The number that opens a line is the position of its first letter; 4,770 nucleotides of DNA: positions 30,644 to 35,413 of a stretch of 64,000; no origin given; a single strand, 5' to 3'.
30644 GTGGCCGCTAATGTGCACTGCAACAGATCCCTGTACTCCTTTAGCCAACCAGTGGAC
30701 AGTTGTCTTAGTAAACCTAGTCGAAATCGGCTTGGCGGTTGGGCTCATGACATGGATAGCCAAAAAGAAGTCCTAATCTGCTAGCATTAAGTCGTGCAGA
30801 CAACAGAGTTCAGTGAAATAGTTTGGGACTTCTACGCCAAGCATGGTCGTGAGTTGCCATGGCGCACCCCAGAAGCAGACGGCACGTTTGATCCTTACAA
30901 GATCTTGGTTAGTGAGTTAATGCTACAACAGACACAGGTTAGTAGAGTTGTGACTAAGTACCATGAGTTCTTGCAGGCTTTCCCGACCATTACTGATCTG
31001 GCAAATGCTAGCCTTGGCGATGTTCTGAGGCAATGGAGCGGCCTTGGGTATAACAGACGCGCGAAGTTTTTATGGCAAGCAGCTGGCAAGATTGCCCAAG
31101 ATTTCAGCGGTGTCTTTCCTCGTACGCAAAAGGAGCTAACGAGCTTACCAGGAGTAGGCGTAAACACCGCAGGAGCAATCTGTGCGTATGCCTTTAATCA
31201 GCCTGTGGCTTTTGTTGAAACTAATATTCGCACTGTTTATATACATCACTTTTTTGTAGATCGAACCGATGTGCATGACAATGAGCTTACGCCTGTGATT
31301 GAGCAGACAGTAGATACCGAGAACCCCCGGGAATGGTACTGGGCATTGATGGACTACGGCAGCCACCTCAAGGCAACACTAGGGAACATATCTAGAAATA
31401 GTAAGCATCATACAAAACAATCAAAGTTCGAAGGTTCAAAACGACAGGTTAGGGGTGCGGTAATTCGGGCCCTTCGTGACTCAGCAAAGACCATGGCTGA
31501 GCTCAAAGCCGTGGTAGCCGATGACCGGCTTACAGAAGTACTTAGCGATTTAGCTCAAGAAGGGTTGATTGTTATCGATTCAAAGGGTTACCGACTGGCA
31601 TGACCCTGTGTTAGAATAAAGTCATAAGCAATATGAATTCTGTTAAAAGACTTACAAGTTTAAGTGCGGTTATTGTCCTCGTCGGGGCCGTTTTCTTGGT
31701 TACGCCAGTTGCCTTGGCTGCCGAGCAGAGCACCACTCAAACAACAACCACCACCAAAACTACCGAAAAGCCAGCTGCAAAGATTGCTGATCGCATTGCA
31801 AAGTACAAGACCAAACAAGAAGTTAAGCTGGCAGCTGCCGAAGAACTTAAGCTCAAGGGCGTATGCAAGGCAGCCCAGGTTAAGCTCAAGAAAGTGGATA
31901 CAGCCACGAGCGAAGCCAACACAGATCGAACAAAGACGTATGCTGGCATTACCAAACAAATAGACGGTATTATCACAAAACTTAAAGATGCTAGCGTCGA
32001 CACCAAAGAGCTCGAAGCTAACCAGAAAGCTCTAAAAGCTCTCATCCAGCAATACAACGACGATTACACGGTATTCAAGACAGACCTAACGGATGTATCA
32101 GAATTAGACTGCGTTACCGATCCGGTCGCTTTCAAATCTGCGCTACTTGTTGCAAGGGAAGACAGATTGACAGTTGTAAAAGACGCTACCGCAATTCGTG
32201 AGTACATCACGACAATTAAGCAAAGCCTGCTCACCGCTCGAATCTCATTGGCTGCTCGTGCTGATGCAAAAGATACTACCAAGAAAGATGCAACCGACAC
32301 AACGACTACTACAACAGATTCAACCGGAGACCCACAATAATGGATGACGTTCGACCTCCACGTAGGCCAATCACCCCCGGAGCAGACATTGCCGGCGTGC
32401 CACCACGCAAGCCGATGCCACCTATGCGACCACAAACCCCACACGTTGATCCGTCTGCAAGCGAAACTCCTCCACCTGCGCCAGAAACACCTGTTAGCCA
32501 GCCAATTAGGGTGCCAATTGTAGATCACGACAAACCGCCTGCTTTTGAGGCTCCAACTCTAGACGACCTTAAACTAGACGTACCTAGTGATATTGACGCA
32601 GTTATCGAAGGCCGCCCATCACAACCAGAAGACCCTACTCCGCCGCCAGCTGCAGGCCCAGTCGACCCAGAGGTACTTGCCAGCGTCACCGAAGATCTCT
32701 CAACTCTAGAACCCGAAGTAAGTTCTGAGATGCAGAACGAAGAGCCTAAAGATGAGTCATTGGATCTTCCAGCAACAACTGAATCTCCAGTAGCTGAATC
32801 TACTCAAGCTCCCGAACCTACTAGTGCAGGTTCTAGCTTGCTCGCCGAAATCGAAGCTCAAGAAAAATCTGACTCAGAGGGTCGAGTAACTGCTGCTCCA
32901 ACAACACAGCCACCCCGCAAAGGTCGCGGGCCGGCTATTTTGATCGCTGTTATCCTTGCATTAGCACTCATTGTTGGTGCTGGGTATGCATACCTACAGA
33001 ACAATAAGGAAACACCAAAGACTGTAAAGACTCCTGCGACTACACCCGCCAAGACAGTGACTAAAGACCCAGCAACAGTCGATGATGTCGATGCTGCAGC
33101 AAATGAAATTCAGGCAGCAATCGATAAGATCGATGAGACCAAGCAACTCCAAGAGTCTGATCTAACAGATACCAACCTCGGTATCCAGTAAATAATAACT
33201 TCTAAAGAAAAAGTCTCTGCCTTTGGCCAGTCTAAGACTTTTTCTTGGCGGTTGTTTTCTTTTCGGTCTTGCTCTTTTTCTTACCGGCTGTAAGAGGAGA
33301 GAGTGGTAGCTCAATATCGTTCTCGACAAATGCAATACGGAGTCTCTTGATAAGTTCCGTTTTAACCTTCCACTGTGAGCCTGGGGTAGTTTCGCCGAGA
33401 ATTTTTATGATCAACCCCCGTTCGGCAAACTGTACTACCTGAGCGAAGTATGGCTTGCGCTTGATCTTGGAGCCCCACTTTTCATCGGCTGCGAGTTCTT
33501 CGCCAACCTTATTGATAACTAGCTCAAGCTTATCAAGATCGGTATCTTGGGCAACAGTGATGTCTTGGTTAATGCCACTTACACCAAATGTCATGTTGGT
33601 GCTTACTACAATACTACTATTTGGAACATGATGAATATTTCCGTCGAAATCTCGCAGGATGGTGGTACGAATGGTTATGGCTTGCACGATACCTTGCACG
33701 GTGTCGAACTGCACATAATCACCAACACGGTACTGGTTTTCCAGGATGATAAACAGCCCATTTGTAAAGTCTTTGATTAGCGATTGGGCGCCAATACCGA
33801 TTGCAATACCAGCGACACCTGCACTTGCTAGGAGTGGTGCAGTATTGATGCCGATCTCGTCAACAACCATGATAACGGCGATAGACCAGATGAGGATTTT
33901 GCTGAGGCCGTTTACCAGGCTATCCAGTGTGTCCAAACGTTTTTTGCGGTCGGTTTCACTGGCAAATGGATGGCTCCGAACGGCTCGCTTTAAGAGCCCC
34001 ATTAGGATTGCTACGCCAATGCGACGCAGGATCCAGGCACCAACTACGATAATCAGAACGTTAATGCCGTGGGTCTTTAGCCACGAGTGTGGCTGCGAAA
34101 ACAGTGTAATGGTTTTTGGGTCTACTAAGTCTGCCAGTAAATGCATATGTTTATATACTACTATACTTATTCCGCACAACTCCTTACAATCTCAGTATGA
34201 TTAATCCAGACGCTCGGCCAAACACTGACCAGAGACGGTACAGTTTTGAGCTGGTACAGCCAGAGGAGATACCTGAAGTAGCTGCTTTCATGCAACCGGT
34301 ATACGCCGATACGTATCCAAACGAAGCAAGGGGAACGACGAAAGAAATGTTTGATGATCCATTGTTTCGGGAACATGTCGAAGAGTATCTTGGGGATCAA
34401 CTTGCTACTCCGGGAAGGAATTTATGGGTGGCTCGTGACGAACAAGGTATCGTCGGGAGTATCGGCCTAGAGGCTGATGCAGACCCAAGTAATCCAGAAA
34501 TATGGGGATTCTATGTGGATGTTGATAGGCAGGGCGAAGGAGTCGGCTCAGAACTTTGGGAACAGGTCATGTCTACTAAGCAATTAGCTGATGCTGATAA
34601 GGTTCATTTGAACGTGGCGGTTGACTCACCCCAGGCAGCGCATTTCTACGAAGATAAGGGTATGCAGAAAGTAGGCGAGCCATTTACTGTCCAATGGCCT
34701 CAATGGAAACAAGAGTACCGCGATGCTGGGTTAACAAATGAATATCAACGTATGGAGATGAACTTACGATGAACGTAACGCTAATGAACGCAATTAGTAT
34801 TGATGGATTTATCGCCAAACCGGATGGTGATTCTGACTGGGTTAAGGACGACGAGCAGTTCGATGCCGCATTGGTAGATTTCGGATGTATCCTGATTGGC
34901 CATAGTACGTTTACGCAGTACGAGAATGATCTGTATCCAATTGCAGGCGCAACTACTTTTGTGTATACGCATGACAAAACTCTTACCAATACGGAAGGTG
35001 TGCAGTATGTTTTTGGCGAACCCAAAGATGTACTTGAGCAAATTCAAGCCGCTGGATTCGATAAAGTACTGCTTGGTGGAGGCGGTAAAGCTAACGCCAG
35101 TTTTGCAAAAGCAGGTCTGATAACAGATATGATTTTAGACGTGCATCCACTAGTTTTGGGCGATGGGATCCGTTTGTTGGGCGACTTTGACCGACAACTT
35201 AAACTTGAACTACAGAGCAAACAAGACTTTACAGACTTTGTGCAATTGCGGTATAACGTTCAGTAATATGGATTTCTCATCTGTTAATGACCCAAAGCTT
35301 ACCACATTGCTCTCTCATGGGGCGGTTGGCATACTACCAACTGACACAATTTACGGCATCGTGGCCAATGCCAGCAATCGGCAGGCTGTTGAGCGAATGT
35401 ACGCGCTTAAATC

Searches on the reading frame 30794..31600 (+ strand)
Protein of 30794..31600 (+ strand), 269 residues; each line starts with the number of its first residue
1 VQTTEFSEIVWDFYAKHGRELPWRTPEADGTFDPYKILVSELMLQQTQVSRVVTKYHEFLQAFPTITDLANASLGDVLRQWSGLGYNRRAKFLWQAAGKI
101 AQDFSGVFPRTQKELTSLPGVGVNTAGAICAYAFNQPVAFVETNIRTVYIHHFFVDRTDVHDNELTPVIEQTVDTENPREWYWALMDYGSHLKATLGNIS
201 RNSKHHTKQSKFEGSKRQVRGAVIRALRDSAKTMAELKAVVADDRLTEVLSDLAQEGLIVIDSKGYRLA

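Call 71: search_protein_families(library=pfam, proteins=[window:30794-31600:+], max_evalue=0.00001)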
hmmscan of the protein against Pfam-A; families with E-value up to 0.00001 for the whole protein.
window:30794-31600:+ (269 aa): 2 families
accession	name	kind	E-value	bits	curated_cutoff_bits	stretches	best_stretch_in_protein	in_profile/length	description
PF00730.31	HhH-GPD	-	2.6e-15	57.1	26.2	1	39-159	1-93/108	HhH-GPD superfamily base excision DNA repair protein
PF00633.29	HHH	-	2e-07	30.9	24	1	104-132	2-30/30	Helix-hairpin-helix motif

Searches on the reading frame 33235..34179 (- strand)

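Call 71: search_protein_families(library=pfam, proteins=[window:33235-34179:-], max_evalue=0.00001)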
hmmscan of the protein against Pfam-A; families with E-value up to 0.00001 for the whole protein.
window:33235-34179:- (315 aa): 3 families
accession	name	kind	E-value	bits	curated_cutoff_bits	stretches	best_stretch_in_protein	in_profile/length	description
PF00924.24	MS_channel_2nd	-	2e-19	69.9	20.2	1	134-195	2-65/68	Mechanosensitive ion channel, beta-domain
PF21088.3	MS_channel_1st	-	3e-10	40.3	23.1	1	92-132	2-42/42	Mechanosensitive ion channel, transmembrane helices 2/3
PF21082.3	MS_channel_3rd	-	1e-07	32.7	21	1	206-291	4-88/88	Mechanosensitive ion channel MscS, C-terminal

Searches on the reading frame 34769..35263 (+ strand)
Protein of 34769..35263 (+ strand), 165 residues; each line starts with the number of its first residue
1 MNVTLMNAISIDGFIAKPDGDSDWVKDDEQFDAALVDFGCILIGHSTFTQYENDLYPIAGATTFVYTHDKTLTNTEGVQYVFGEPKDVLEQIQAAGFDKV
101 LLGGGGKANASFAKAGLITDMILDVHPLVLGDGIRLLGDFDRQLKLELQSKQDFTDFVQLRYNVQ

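Call 72: search_protein_families(library=pfam, proteins=[window:34769-35263:+], max_evalue=0.00001)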
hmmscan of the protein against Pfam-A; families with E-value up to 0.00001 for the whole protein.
window:34769-35263:+ (165 aa): 1 family
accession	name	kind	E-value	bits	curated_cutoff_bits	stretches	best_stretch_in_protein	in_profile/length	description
PF01872.23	RibD_C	-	9e-16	58.7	24.1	1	62-155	97-192/197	RibD C-terminal domain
